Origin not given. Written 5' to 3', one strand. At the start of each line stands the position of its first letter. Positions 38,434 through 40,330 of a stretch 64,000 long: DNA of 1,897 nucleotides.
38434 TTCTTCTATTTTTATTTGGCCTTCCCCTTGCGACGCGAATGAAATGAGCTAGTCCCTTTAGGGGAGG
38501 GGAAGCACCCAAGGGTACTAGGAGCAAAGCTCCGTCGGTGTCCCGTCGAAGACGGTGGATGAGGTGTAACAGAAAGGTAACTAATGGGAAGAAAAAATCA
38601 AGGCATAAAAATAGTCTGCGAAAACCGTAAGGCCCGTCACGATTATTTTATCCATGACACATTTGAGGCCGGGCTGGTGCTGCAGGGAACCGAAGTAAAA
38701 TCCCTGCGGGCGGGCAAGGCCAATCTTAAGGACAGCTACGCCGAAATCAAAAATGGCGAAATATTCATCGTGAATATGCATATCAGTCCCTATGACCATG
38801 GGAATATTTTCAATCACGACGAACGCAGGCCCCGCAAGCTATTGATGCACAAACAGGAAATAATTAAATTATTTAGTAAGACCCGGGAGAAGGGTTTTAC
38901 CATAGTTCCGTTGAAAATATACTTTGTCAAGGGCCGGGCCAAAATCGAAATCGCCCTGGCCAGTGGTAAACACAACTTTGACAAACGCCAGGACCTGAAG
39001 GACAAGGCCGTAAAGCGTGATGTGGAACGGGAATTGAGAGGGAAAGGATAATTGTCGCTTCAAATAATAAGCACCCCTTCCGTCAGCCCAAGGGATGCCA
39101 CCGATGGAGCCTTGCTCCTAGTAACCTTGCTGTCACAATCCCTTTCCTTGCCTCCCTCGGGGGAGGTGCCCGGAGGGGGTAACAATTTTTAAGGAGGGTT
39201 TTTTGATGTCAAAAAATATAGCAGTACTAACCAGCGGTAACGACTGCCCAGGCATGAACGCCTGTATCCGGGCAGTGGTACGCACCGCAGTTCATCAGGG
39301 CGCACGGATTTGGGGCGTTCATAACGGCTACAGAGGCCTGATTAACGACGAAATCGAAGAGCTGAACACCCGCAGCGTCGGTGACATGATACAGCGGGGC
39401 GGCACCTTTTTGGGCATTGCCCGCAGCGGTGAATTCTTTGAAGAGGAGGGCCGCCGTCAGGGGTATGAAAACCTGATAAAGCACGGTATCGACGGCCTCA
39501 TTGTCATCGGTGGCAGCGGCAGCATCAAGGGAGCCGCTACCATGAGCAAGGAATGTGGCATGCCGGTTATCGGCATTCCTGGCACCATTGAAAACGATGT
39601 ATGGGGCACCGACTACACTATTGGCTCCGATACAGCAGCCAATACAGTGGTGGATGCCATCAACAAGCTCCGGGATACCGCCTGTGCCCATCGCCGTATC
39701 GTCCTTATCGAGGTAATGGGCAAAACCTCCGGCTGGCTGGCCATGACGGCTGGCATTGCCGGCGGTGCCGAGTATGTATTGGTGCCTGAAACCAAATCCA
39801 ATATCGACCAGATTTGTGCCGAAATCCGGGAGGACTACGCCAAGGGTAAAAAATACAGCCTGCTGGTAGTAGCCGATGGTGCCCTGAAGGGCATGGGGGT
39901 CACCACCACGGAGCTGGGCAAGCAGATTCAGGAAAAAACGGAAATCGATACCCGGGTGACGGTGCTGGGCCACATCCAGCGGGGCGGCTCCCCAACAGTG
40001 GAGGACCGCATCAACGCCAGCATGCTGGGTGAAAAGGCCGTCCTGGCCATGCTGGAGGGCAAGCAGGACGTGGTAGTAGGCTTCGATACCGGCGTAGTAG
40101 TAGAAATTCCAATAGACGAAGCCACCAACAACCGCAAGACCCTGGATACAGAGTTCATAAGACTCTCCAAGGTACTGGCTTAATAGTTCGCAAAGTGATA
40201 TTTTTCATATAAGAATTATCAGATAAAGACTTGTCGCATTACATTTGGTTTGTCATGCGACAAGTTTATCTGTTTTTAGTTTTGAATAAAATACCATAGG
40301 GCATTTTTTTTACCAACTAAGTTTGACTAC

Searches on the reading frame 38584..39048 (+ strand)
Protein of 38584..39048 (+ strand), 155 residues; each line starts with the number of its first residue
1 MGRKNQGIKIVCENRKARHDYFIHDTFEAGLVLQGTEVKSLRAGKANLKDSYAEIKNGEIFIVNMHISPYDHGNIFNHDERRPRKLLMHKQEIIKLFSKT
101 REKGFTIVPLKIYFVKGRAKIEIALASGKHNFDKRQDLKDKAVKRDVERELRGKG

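Call 84: find_encoding_contigs(protein=window:38584-39048:+, flank=6000, max_places=10)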
Protein window:38584-39048:+ (155 aa): 9 contigs read that carry it; 9 places shown.
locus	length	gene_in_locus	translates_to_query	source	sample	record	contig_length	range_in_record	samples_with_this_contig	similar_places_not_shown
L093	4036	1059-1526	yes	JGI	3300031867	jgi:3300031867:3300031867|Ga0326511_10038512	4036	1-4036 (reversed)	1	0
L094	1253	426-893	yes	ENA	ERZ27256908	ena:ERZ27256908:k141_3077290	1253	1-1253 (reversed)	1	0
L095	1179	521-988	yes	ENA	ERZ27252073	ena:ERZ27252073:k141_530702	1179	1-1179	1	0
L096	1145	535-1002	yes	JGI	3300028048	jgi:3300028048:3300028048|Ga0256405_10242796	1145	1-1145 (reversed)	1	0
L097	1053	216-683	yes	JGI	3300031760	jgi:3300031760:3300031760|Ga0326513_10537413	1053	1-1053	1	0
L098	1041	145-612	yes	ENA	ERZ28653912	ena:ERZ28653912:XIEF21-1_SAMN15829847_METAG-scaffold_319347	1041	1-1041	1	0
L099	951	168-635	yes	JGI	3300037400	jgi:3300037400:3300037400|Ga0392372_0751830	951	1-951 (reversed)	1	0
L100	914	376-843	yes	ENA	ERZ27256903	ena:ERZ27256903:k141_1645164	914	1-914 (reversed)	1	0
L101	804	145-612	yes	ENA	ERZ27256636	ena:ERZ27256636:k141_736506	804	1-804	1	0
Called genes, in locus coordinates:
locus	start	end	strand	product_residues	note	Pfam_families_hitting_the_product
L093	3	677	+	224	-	?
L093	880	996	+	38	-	-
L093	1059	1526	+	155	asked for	PF01668:SmpB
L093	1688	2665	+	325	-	PF00365:PFK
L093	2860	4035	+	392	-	?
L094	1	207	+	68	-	?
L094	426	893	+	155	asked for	PF01668:SmpB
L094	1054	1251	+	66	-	?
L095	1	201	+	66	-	?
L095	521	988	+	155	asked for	PF01668:SmpB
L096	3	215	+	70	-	?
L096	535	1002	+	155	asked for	PF01668:SmpB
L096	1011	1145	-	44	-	?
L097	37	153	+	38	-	-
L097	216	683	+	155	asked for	PF01668:SmpB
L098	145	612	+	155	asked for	PF01668:SmpB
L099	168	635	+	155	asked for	PF01668:SmpB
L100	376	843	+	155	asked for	PF01668:SmpB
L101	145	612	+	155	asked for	PF01668:SmpB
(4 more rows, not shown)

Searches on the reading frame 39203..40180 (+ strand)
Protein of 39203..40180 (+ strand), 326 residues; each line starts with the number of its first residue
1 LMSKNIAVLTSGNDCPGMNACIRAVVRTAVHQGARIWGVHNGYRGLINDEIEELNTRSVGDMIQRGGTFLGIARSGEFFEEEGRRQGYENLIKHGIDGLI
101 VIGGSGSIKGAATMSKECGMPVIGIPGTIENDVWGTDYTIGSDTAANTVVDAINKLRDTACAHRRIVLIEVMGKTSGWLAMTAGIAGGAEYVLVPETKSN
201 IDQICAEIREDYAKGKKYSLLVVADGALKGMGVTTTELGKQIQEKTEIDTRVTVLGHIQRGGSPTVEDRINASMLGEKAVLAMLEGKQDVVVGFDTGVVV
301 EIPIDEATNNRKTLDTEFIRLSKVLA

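Call 4: search_protein_families(library=pfam, proteins=[window:39203-40180:+], max_evalue=1)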
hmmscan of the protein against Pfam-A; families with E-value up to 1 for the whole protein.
window:39203-40180:+ (326 aa): 3 families
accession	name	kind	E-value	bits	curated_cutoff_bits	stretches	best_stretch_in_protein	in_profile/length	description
PF00365.25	PFK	-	1.7e-106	356.1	30.9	1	5-282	1-276/277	Phosphofructokinase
PF01513.26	NAD_kinase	-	0.00027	21.7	25.5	1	85-126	62-103/130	ATP-NAD kinase N-terminal domain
PF25158.1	ABCA11_C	-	0.26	11.6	27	0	185-200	33-48/55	ABC transporter A family member 11-like, C-terminal domain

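Call 17: find_encoding_contigs(protein=window:39203-40180:+, flank=5000, max_places=10)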
Protein window:39203-40180:+ (326 aa): no gene with exactly this product is on record in the collection.

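Call 19: find_encoding_contigs(protein=window:39206-40180:+, flank=5000, max_places=10)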
Protein window:39206-40180:+ (325 aa): 9 contigs read that carry it; 9 places shown.
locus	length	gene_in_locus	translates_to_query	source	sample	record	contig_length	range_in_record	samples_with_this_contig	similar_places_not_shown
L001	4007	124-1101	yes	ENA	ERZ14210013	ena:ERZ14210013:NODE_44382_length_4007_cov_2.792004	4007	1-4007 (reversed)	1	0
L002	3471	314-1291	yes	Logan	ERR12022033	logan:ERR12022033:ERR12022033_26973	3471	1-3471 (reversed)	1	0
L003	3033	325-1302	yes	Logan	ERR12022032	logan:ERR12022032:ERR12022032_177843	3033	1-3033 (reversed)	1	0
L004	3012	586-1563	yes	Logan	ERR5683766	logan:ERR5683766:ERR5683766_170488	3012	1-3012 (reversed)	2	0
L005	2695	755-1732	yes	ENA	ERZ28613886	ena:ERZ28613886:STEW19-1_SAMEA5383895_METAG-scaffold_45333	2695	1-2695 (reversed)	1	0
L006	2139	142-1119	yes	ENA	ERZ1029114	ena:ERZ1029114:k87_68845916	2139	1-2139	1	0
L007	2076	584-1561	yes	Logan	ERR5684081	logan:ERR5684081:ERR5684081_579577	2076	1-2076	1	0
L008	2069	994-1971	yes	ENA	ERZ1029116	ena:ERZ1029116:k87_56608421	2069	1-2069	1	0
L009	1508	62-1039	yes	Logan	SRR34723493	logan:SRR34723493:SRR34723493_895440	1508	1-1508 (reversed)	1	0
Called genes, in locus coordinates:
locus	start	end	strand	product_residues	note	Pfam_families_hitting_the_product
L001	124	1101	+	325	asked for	PF00365:PFK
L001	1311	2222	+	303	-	PF07804:HipA_C (weak)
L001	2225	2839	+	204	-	PF13657:Couple_hipA (faint), PF08797:HIRAN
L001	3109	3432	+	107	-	PF01880:Desulfoferrodox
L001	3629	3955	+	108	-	-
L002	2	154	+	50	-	?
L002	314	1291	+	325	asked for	PF00365:PFK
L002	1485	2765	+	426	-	PF13175:AAA_15, PF13476:AAA_23 (weak), PF13304:AAA_21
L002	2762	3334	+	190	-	-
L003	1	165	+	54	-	?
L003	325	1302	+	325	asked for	PF00365:PFK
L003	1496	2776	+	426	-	PF13175:AAA_15, PF13476:AAA_23 (weak), PF13304:AAA_21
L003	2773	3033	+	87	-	?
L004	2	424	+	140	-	?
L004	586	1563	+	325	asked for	PF00365:PFK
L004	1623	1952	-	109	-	-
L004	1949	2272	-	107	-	PF02604:PhdYeFM_antitox (weak)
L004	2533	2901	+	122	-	PF06397:Desulfoferrod_N, PF01880:Desulfoferrodox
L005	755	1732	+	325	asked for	PF00365:PFK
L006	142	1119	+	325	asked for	PF00365:PFK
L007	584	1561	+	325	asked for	PF00365:PFK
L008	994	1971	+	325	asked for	PF00365:PFK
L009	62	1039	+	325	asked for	PF00365:PFK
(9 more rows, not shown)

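Call 21: list_cluster_members(proteins=[window:39206-40180:+, window:38584-39048:+, window:36062-38419:+, window:40393-41301:+, window:41307-41987:+])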
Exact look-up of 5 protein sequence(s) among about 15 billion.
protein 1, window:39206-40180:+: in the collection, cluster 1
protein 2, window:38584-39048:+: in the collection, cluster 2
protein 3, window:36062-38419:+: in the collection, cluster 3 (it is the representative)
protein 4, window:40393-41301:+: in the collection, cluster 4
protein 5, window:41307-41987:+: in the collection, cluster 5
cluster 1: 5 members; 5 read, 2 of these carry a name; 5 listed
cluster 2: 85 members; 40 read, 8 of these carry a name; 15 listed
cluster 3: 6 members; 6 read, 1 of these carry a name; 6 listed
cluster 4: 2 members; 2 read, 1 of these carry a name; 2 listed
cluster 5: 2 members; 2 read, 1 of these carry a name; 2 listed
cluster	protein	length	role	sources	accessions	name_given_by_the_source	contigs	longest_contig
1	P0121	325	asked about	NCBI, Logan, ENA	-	-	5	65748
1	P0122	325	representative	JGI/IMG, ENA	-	-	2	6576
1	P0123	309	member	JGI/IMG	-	6-phosphofructokinase 1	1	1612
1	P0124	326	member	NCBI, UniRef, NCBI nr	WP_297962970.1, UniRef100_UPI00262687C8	6-phosphofructokinase [uncultured Anaerovibrio sp.] | 6-phosphofructokinase n=1 Tax=uncultured Anaerovibrio sp. TaxID=361586 RepID=UPI00262687C8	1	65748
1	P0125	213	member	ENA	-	-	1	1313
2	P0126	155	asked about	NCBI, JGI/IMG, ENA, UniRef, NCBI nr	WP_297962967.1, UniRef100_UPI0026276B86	SsrA-binding protein SmpB [uncultured Anaerovibrio sp.] | SsrA-binding protein | SsrA-binding protein SmpB n=1 Tax=uncultured Anaerovibrio sp. TaxID=361586 ...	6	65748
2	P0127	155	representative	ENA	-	-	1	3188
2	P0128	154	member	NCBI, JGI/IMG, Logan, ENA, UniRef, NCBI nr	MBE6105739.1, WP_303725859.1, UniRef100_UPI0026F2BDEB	SsrA-binding protein SmpB [Anaerovibrio lipolyticus] | SsrA-binding protein SmpB n=1 Tax=Anaerovibrio lipolyticus TaxID=82374 RepID=UPI0026F2BDEB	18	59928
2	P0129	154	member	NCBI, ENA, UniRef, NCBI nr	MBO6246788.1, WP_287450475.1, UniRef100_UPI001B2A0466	MAG: SsrA-binding protein SmpB [Anaerovibrio sp.] | SsrA-binding protein SmpB n=1 Tax=Anaerovibrio sp. TaxID=1872532 RepID=UPI001B2A0466 | SsrA-binding protein SmpB [Anaerovibrio sp.]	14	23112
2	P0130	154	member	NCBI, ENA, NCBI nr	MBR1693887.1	MAG: SsrA-binding protein SmpB [Selenomonas sp.] | SsrA-binding protein SmpB [Selenomonas sp.]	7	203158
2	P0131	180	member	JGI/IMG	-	SsrA-binding protein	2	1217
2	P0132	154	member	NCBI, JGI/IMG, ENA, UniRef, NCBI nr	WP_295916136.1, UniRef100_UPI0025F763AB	SsrA-binding protein SmpB [uncultured Anaerovibrio sp.] | SsrA-binding protein SmpB n=1 Tax=uncultured Anaerovibrio sp. TaxID=361586 ...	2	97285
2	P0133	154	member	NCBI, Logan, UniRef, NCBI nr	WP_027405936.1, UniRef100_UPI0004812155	SsrA-binding protein SmpB [Anaerovibrio sp. RM50] | SsrA-binding protein SmpB n=1 Tax=Anaerovibrio sp. RM50 TaxID=1200557 RepID=UPI0004812155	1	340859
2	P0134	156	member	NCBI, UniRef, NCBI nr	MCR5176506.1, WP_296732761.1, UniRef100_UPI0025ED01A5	MAG: SsrA-binding protein SmpB [Anaerovibrio sp.] | SsrA-binding protein SmpB n=1 Tax=Anaerovibrio sp. TaxID=1872532 RepID=UPI0025ED01A5 | SsrA-binding protein SmpB [Anaerovibrio sp.]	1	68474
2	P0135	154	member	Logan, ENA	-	-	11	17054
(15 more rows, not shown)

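Call 29: search_protein_families(library=padloc, proteins=[L002:1485-2762:+, L002:2762-3331:+, L004:1623-1952:-, L004:1949-2281:-], max_evalue=0.01)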
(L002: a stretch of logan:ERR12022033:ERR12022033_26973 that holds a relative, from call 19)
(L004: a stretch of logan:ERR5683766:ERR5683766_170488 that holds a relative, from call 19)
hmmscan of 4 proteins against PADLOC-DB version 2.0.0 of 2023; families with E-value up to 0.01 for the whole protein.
L002:1485-2762:+ (426 aa): 123 families (the best 25 are shown)
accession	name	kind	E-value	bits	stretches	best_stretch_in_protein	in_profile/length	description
PDLC04033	PD-T4-4_A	-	1e-23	82.3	2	234-418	248-429/460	-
PDLC03878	NsnB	-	1.2e-21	75.9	1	2-385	4-308/345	-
PDLC04213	HEC-02A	-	3e-20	71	2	231-402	153-313/337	-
PDLC04214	HEC-02A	-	2.3e-18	64.6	2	233-376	160-297/338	-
PDLC04032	PD-T4-4_A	-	3.4e-18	63.9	2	235-365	265-395/474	-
PDLC02980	AriA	-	5e-18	64.1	1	21-362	1-304/304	-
PDLC04664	PDC-M47A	-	6.5e-18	62.9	2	1-150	1-138/461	-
PDLC02979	AriA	-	1.9e-17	62.1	1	2-361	5-373/373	-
PDLC00303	PtuA1|PtuA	-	9.6e-15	52.6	1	249-366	174-287/386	AAA ATPase domain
PDLC00283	PtuA1|PtuA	-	1.1e-13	49.1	1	15-360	22-343/448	AAA ATPase domain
PDLC04182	HEC-01A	-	4.9e-13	46.8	1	253-365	238-355/406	-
PDLC02358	Old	-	1.4e-12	45.2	2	309-363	278-331/578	Old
PDLC00062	GajA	-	2.9e-12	43.8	2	303-366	290-349/639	AAA ATPase domain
PDLC00091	GajA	-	3.2e-12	44.1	2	311-366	292-347/627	AAA ATPase domain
PDLC00273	PtuA1|PtuA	-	3.7e-12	44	1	223-387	144-301/375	AAA ATPase domain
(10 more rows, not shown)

L002:2762-3331:+ (190 aa): 0 families

L004:1623-1952:- (109 aa): 0 families

L004:1949-2281:- (110 aa): 0 families

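Call 30: search_protein_families(library=pfam, proteins=[L002:1485-2762:+, L002:2762-3331:+, L004:1623-1952:-, L004:1949-2281:-], max_evalue=0.01)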
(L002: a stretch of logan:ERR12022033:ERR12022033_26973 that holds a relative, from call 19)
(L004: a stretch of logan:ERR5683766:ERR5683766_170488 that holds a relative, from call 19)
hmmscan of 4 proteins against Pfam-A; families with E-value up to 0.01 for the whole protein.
L002:1485-2762:+ (426 aa): 7 families
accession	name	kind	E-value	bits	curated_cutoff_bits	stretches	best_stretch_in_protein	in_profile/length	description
PF13304.12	AAA_21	-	4.2e-17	63.6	27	1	21-362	1-304/304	AAA domain, putative AbiEii toxin, Type IV TA system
PF13175.12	AAA_15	-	1.5e-15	58.2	32.1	1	2-360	5-373/374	AAA ATPase domain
PF13476.12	AAA_23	-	1.2e-06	29.8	27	1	2-167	1-135/201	AAA domain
PF02463.25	SMC_N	-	0.00051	20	40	0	180-368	104-209/220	RecF/RecN/SMC N terminal domain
PF13555.12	AAA_29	-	0.0024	18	27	1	12-49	15-52/61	P-loop containing region of AAA domain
PF11398.14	DUF2813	-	0.0026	17.6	21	0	10-45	13-48/372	Protein of unknown function (DUF2813)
PF00005.33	ABC_tran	-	0.0099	16.9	25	0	15-53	7-42/137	ABC transporter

L002:2762-3331:+ (190 aa): 0 families

L004:1623-1952:- (109 aa): 0 families

L004:1949-2281:- (110 aa): 2 families
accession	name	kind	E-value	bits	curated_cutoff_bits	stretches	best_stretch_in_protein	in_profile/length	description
PF02604.26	PhdYeFM_antitox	-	7.7e-06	26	29.8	1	13-69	2-56/74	Antitoxin Phd_YefM, type II toxin-antitoxin system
PF09165.15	Ubiq-Cytc-red_N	-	0.0041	18.3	22.9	1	9-72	2-62/75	Ubiquinol-cytochrome c reductase 8 kDa, N-terminal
